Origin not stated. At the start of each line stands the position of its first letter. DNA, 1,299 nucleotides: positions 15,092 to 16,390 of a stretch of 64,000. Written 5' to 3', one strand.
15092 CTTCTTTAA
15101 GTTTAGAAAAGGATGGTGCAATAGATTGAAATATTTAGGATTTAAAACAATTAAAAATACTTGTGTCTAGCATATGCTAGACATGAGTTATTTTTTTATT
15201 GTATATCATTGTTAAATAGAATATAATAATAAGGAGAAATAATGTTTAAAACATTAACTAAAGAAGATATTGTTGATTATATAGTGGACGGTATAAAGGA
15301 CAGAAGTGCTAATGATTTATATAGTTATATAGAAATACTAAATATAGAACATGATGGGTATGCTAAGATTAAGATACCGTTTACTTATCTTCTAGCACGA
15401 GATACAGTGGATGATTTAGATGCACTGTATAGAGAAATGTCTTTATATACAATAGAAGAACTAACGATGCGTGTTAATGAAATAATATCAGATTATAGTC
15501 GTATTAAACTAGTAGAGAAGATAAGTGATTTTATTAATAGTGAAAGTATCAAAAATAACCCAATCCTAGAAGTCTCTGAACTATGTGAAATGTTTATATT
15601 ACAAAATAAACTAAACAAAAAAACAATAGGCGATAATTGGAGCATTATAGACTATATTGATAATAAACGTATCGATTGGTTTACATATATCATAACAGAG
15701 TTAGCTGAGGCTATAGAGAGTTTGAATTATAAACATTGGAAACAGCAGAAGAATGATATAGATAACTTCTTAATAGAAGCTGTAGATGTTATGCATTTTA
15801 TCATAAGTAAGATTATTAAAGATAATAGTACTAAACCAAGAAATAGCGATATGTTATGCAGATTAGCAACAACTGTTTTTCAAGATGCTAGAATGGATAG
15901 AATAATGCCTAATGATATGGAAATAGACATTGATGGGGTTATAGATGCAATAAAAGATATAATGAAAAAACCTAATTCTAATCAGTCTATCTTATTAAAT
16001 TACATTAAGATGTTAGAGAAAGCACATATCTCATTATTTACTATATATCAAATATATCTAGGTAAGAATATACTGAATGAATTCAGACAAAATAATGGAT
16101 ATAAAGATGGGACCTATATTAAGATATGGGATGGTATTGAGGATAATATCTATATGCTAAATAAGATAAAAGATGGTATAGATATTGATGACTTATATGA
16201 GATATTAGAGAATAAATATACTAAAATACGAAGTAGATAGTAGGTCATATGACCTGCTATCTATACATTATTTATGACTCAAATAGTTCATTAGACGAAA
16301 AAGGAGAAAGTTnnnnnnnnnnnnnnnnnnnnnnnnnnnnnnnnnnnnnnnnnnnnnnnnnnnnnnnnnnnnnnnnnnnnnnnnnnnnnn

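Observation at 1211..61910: Window-wide family of stop-codon-overlapping palindromic hairpins, mostly lacking an adjacent U-tract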

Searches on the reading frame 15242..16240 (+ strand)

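Call 32: search_protein_families(library=phrogs, proteins=[window:15242-16240:+], max_evalue=0.00001)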
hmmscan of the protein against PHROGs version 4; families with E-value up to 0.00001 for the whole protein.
window:15242-16240:+ (332 aa): 2 families
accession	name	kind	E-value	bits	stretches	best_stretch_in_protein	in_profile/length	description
phrog_173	-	DNA, RNA and nucleotide metabolism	5.4e-19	69.8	1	99-294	18-195/196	nucleoside triphosphate pyrophosphohydrolase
phrog_12184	-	other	1.2e-07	33.2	0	146-189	77-122/153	nucleotide pyrophosphohydrolase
